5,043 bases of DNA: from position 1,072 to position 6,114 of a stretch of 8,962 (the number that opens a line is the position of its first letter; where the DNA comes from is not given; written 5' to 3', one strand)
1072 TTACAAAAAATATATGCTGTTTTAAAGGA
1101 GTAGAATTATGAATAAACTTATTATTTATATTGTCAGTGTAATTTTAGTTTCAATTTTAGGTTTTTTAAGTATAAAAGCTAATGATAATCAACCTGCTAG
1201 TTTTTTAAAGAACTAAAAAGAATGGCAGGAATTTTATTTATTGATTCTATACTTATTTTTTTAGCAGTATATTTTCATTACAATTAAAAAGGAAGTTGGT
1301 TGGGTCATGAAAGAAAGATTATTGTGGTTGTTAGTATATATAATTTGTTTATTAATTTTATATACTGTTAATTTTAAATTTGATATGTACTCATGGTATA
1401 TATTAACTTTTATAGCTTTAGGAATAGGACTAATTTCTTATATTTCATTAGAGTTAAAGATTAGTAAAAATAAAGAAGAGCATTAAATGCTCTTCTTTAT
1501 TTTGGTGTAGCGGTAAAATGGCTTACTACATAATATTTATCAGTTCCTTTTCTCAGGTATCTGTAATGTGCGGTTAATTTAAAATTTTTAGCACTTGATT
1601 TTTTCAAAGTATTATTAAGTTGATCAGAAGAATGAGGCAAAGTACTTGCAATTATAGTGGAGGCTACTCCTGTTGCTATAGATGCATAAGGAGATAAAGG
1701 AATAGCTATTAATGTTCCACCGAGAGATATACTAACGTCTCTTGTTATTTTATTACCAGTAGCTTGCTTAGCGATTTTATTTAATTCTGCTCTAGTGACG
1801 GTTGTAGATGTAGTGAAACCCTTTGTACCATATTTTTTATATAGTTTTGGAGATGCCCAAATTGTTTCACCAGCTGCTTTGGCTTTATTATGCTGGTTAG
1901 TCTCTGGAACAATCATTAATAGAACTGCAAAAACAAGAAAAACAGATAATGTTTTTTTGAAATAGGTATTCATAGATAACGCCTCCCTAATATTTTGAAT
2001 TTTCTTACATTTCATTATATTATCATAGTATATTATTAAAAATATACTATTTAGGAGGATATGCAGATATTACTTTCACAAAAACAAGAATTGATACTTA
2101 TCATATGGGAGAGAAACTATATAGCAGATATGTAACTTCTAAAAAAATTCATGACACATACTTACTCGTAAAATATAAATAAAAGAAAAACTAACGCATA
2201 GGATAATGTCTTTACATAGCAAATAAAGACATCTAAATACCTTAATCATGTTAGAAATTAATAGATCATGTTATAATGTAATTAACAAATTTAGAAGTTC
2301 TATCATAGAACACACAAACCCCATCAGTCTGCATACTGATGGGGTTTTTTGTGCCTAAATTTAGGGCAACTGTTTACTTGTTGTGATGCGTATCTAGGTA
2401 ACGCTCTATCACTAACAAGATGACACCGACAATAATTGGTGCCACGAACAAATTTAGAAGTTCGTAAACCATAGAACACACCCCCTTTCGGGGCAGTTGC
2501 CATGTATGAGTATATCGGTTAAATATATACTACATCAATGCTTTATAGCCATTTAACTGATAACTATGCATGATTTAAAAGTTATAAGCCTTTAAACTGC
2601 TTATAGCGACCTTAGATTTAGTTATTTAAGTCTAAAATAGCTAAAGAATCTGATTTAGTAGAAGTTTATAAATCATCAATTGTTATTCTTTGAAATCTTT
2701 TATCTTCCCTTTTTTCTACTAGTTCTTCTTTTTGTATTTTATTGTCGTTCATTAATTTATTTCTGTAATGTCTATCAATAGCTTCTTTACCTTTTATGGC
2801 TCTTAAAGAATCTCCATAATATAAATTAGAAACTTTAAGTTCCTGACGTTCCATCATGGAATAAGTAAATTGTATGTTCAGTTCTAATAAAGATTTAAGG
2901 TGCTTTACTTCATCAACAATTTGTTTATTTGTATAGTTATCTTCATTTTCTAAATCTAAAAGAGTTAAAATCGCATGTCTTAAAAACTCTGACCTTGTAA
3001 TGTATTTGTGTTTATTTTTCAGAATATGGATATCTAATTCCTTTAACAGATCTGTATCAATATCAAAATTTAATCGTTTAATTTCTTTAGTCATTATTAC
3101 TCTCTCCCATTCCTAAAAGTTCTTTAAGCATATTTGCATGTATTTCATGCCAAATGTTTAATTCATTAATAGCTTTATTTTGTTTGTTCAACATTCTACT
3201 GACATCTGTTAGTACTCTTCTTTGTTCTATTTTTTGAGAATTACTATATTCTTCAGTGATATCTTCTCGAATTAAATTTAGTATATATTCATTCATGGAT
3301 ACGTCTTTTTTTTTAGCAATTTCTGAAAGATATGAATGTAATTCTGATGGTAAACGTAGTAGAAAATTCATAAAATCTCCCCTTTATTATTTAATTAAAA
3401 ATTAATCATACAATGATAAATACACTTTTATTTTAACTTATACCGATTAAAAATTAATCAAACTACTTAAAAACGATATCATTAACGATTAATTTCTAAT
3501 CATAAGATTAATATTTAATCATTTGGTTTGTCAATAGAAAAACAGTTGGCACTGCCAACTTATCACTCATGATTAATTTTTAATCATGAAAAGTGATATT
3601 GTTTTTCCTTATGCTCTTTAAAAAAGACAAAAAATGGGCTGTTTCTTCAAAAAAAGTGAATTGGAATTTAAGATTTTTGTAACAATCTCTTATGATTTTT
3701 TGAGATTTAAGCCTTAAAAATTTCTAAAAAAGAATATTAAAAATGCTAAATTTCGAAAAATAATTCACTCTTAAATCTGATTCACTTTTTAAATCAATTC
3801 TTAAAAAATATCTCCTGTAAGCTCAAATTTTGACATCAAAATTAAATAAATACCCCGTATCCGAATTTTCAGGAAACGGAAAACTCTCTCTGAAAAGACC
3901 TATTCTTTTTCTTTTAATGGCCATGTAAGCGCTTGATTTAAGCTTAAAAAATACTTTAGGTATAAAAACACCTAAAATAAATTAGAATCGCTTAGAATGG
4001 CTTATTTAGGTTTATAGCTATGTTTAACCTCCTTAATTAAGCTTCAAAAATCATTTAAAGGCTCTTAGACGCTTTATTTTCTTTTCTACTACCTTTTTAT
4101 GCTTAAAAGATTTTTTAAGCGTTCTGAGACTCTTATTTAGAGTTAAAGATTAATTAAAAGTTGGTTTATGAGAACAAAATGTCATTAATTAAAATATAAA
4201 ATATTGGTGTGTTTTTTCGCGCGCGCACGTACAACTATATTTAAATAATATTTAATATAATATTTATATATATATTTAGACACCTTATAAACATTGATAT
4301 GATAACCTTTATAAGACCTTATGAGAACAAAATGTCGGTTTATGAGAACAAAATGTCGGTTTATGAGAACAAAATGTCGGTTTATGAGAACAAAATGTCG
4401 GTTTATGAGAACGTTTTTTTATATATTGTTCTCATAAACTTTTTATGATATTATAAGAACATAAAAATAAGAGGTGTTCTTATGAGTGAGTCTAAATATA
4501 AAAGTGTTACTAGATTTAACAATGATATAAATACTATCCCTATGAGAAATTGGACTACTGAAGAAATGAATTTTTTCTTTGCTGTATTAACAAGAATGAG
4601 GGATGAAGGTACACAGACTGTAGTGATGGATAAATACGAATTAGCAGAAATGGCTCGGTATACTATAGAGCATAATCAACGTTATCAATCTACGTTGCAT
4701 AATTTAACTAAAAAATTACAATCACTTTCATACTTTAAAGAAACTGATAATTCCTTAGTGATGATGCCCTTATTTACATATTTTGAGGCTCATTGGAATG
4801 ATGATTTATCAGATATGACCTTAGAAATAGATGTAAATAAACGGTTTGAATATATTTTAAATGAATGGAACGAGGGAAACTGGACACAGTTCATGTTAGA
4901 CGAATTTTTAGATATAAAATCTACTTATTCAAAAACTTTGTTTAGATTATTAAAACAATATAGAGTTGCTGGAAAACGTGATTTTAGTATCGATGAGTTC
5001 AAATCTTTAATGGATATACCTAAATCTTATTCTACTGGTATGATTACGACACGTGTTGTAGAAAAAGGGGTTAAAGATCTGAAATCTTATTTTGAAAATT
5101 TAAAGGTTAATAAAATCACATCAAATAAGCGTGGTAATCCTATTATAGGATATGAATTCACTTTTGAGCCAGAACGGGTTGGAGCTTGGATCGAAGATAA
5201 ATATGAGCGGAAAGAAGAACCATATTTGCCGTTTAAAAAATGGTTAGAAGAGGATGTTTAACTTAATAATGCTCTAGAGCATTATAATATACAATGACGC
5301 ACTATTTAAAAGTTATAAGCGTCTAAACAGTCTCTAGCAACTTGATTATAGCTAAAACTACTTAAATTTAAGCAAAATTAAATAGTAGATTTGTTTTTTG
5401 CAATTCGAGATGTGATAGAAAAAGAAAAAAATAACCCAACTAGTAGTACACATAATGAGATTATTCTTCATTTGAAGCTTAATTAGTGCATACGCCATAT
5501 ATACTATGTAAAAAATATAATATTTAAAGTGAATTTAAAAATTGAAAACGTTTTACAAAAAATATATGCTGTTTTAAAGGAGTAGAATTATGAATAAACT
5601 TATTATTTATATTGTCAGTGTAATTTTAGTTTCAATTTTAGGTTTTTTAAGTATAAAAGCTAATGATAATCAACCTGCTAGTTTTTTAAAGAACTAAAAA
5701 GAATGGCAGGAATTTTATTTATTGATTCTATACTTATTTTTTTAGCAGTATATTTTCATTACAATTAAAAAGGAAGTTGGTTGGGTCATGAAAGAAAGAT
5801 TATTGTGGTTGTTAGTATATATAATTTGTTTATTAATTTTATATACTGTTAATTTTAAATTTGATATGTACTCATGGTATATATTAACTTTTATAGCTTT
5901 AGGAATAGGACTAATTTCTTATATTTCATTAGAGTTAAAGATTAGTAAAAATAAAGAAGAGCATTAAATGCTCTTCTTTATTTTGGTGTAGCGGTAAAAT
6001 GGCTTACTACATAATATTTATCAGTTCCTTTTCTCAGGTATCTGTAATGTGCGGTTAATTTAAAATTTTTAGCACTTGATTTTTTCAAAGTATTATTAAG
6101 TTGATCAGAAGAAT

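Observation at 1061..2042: Convergent cassette: operon of 2-3 tiny hydrophobic peptides facing a signal-peptide membrane protein across a shared bidirectional terminator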

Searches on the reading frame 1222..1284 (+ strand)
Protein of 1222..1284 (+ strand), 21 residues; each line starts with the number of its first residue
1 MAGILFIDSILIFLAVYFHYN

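Call 4: search_protein_families(library=pfam, proteins=[window:1222-1284:+], max_evalue=10)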
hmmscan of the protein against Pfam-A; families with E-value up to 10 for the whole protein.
seq(21 aa): 0 families

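Call 7: search_protein_families(library=ncbifam, proteins=[window:1222-1284:+], max_evalue=1)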
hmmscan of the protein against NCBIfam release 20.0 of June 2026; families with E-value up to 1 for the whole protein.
seq(21 aa): 0 families

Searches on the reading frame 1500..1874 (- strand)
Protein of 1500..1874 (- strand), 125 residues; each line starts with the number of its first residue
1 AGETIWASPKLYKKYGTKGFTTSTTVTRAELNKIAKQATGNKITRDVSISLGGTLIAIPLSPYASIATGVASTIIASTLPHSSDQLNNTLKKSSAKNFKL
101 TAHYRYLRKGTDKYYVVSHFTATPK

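Call 51: predict_structure(alignment_id=A3)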
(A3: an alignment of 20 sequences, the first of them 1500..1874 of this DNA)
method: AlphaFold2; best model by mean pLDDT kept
length: 125 residues; sequences in the alignment: 20
mean_pLDDT: 79.5   pTM: 0.70
mean pLDDT of the five models: 79.5, 75.9, 72.0, 71.1, 69.9
residues with pLDDT >= 90: 6; 70-90: 101; 50-70: 17; < 50: 1
segments of 3 or more residues with pLDDT < 50: none
pLDDT, mean of each block of 10 residues (from residue 1): 74 86 87 75 63 73 71 75 82 89 88 86 89
secondary structure, 60 per line:
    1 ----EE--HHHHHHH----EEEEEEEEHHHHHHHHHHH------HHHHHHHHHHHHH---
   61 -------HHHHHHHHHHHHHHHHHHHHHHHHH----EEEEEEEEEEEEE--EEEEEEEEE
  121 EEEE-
elements in order: H9-15 E20-27 H28-38 H45-57 H68-92 E97-109 E112-124

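Call 59: fold_search(model_id=the predicted structure, library=pdb)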
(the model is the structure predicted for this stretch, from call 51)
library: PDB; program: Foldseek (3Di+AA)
matches with E <= 10: 280; with E <= 0.001: 0
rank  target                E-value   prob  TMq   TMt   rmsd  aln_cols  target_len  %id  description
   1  5ofa_A                1.1e-01  0.09  0.16  0.06  23.5       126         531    9  Crystal structure of human MORC2 (residues 1-603) with spinal muscular atrophy mutation T424R (released 2018-02-14)
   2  7z3n_Ld               1.4e-01  0.21  0.28  0.29   9.7       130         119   10  Cryo-EM structure of the ribosome-associated RAC complex on the 80S ribosome - RAC-1 conformation (released 2023-04-12)
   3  5of9_B                2.1e-01  0.07  0.16  0.05  23.5       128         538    8  Crystal structure of human MORC2 (residues 1-603) (released 2018-02-14)
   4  5ofa_B                2.8e-01  0.06  0.16  0.06  23.2       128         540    9  Crystal structure of human MORC2 (residues 1-603) with spinal muscular atrophy mutation T424R (released 2018-02-14)
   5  5ofb_A                3.0e-01  0.06  0.16  0.06  24.1       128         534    8  Crystal structure of human MORC2 (residues 1-603) with spinal muscular atrophy mutation S87L (released 2018-02-14)
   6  5ofb_B                3.0e-01  0.06  0.15  0.05  24.0       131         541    8  Crystal structure of human MORC2 (residues 1-603) with spinal muscular atrophy mutation S87L (released 2018-02-14)
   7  5ndv_O1               3.4e-01  0.25  0.31  0.34   7.3       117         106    9  Crystal structure of Paromomycin bound to the yeast 80S ribosome (released 2017-12-13)
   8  5of9_A                3.8e-01  0.06  0.17  0.06  22.2       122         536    9  Crystal structure of human MORC2 (residues 1-603) (released 2018-02-14)
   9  7olc_Ld               4.9e-01  0.11  0.26  0.28   9.9       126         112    9  Thermophilic eukaryotic 80S ribosome at idle POST state (released 2022-01-26)
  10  8rxh_Le               5.8e-01  0.18  0.32  0.23   7.5       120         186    7  CRYO-EM STRUCTURE OF LEISHMANIA MAJOR 80S RIBOSOME WITH A/P/E-site tRNA AND mRNA : PARENTAL STRAIN (released 2024-05-15)
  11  5t2a_f                7.4e-01  0.10  0.26  0.28   8.4       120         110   12  CryoEM structure of the Leishmania donovani 80S ribosome at 2.9 Angstrom resolution (released 2017-01-25)
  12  6nst_B                7.9e-01  0.10  0.26  0.14   8.7       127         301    7  Crystal structure of branched chain amino acid aminotransferase from Pseudomonas aeruginosa (released 2019-02-06)
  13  8s71_B                8.4e-01  0.21  0.20  0.15   2.9        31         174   16  Oxidoreductase B from Phytophthora sojae (released 2025-03-12)
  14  9bh5_Cd               1.1e+00  0.11  0.28  0.33   9.7       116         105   10  High-resolution C. elegans 80S ribosome structure - class 1 (released 2024-09-04)
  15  7old_Ld               1.1e+00  0.08  0.25  0.27  10.0       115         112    8  Thermophilic eukaryotic 80S ribosome at pe/E (TI)-POST state (released 2022-01-26)
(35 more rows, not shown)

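Call 60: fold_search(model_id=the predicted structure, library=viral)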
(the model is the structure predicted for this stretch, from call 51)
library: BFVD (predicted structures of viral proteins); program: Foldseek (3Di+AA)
matches with E <= 10: 426; with E <= 0.001: 0
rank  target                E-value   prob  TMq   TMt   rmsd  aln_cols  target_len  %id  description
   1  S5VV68                1.4e-01  0.15  0.21  0.08  15.9       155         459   10  Uncharacterized protein [Pseudomonas phage PaBG]
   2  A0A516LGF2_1          2.6e-01  0.18  0.27  0.03  24.4       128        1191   11  (no name in the UniProt tables at hand)
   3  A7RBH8                2.8e-01  0.12  0.23  0.28  10.5       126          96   10  (no name in the UniProt tables at hand)
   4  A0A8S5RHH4            3.6e-01  0.06  0.19  0.18  18.3       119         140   11  Uncharacterized protein [virus sp. ctiha2]
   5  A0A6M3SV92            4.3e-01  0.14  0.18  0.09   5.7        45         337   13  (no name in the UniProt tables at hand)
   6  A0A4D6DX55            4.3e-01  0.07  0.18  0.17  14.2       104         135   17  Uncharacterized protein [Edwardsiella phage pEt-SU]
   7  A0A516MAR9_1          4.5e-01  0.13  0.28  0.04  14.4       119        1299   14  (no name in the UniProt tables at hand)
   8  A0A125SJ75            4.5e-01  0.06  0.21  0.21  15.0       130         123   12  (no name in the UniProt tables at hand)
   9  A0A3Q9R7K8            5.8e-01  0.04  0.20  0.14  14.2       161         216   12  Uncharacterized protein [Bacillus phage pW4]
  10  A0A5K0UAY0            6.5e-01  0.38  0.40  0.50   6.4       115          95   10  Uncharacterized protein (Fragment) [Yasminevirus sp. GU-2018]
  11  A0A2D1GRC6            6.5e-01  0.05  0.19  0.15  15.3       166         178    8  Uncharacterized protein [Pseudomonas phage SL2]
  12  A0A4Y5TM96            6.9e-01  0.07  0.18  0.22  12.7        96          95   14  (no name in the UniProt tables at hand)
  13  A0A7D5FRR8            7.4e-01  0.04  0.16  0.09  12.6       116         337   13  (no name in the UniProt tables at hand)
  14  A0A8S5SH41            7.8e-01  0.13  0.17  0.05   6.7        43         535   14  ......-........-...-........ exonuclease RecJ [Siphoviridae sp. ctBCr48]
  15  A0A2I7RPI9            8.3e-01  0.06  0.24  0.07  17.7       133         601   10  (no name in the UniProt tables at hand)
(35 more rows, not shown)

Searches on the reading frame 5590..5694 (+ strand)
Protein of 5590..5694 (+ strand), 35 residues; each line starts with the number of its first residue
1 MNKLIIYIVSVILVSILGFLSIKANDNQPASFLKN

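Call 4: search_protein_families(library=pfam, proteins=[window:5590-5694:+], max_evalue=10)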
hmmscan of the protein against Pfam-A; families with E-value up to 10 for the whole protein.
seq(35 aa): 1 family
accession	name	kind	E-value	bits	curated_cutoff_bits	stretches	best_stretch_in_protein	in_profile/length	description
PF13179.11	DUF4006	-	0.11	12.9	22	1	8-28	18-38/64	Family of unknown function (DUF4006)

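Call 7: search_protein_families(library=ncbifam, proteins=[window:5590-5694:+], max_evalue=1)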
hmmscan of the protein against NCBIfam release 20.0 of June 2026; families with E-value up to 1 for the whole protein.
seq(35 aa): 0 families

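Call 44: search_dna_similar(query=window:5590-5694:+, collection=plasmids, mode=protein, max_evalue=10, max_rows=15)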
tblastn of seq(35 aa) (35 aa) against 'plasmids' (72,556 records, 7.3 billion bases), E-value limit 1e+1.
No match.

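Call 62: search_protein_families(library=padloc, proteins=[window:5590-5694:+], max_evalue=1)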
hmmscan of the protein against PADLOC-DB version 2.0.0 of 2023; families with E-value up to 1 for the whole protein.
seq(35 aa): 0 families

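Call 63: search_protein_families(library=phrogs, proteins=[window:5590-5694:+], max_evalue=1)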
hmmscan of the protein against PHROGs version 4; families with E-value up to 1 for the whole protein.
seq(35 aa): 1 family
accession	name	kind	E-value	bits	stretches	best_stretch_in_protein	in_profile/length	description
phrog_6780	-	unknown function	0.053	14.9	1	5-30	87-112/114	-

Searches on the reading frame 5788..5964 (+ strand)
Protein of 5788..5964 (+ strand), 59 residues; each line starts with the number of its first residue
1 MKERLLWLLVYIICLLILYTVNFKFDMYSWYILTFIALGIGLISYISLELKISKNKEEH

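Call 4: search_protein_families(library=pfam, proteins=[window:5788-5964:+], max_evalue=10)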
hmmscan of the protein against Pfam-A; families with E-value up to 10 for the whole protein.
seq(59 aa): 9 families
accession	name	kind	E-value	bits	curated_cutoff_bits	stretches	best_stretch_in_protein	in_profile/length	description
PF13789.11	DUF4181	-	0.014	16.3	25.4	1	7-43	39-74/108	Domain of unknown function (DUF4181)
PF12420.13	DUF3671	-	0.07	13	34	1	6-51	165-210/223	Fam-L, Fam-M like protein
PF11292.14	DUF3093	-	0.091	13.5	23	1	5-53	11-61/140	Protein of unknown function (DUF3093)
PF15820.10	ECSCR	-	0.091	13.1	27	1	31-58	30-57/104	Endothelial cell-specific chemotaxis regulator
PF01970.21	TctA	-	0.11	11.6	28.9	1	2-40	372-411/423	Tripartite tricarboxylate transporter TctA family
PF15517.12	TBPIP_N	-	0.14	12.7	27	1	19-58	12-51/100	TBP-interacting protein N-terminus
PF10710.14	DUF2512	-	0.16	12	26.5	1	1-49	1-49/136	Protein of unknown function (DUF2512)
PF15817.10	TMEM40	-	0.19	11.9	27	1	15-49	52-86/120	Transmembrane protein 40 family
PF13239.11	2TM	-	0.77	10.3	24.8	1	8-43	17-52/79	2TM domain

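Call 7: search_protein_families(library=ncbifam, proteins=[window:5788-5964:+], max_evalue=1)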
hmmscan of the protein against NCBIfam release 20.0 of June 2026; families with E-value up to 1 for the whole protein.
seq(59 aa): 0 families

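Call 56: search_protein_families(library=pfam, alignment_id=A4, max_evalue=0.1)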
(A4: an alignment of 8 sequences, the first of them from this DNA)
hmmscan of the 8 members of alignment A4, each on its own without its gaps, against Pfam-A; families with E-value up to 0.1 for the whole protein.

A. member 1, seq(59 aa): 4 families
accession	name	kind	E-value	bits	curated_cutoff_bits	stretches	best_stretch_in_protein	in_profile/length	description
PF13789.11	DUF4181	-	0.014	16.3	25.4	1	7-43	39-74/108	Domain of unknown function (DUF4181)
PF12420.13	DUF3671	-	0.07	13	34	1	6-51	165-210/223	Fam-L, Fam-M like protein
PF11292.14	DUF3093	-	0.091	13.5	23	1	5-53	11-61/140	Protein of unknown function (DUF3093)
PF15820.10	ECSCR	-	0.091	13.1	27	0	31-58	30-57/104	Endothelial cell-specific chemotaxis regulator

B. families by the number of members that match (of 8 scanned): 11 families
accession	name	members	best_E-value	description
PF13515.12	FUSC_2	1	0.00029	Fusaric acid resistance protein-like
PF09527.15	ATPase_gene1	1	0.0034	Putative F0F1-ATPase subunit Ca2+/Mg2+ transporter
PF17248.7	DUF5317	1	0.0083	Family of unknown function (DUF5317)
PF13789.11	DUF4181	1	0.014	Domain of unknown function (DUF4181)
PF00324.27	AA_permease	1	0.016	Amino acid permease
PF03390.20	2HCT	1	0.044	2-hydroxycarboxylate transporter family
PF10864.13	DUF2663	1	0.046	Protein of unknown function (DUF2663)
PF12420.13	DUF3671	1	0.07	Fam-L, Fam-M like protein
PF17259.7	DUF5325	1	0.073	Family of unknown function (DUF5325)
PF11292.14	DUF3093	1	0.091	Protein of unknown function (DUF3093)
PF15820.10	ECSCR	1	0.091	Endothelial cell-specific chemotaxis regulator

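Call 62: search_protein_families(library=padloc, proteins=[window:5788-5964:+], max_evalue=1)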
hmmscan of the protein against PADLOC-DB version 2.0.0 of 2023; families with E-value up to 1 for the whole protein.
seq(59 aa): 0 families

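Call 63: search_protein_families(library=phrogs, proteins=[window:5788-5964:+], max_evalue=1)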
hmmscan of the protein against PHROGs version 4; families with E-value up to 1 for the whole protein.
seq(59 aa): 1 family
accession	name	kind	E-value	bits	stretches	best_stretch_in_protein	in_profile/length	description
phrog_28494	-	unknown function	0.38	11.8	1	8-38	4-34/78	-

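Call 71: find_homologous_proteins(query=A4, max_evalue=0.001)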
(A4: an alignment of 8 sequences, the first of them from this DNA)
Query A4 (8 sequences) (59 aa, profile of the alignment): 9 proteins with E <= 0.001 among 1006 candidates.
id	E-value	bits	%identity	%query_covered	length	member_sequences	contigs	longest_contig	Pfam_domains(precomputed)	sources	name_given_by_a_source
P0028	5.5e-13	66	-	-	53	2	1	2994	-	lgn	-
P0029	7.1e-13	66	22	98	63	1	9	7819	-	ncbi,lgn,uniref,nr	ncbi:hypothetical protein ACNOIU_15995 (plasmid) [Exiguobacterium mexicanum]|uniref:Uncharacterized 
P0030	4.0e-11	60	55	19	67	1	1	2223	-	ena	-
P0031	4.5e-11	60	-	-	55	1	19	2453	-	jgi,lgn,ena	-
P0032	1.7e-10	58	100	100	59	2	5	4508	-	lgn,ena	-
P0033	4.7e-10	57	-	-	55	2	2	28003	-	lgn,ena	-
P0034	5.0e-10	57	-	-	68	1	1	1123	-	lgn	-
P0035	5.8e-10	57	-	-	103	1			-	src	-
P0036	9.3e-8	50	90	100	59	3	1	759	-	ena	-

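Call 72: find_encoding_contigs(protein=P0036, flank=5000, max_places=3)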
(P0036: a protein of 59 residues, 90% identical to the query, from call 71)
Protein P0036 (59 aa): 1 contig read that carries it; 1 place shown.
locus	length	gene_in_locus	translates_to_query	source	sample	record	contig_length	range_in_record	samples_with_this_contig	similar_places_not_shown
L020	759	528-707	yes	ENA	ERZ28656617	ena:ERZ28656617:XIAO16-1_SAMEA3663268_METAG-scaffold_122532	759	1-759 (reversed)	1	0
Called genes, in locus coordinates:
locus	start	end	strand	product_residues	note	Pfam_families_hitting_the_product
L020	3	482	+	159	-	?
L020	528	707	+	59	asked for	-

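Call 73: find_encoding_contigs(protein=P0028, flank=5000, max_places=3)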
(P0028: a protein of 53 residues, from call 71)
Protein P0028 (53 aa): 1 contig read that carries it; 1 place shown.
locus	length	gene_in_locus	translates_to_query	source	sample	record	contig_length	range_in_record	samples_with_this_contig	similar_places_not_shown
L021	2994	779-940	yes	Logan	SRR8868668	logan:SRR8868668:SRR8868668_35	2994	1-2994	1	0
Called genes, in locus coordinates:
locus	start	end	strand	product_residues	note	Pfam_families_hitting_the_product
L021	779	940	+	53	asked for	-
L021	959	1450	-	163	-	-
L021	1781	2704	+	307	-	PF01446:Rep_1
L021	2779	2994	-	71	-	?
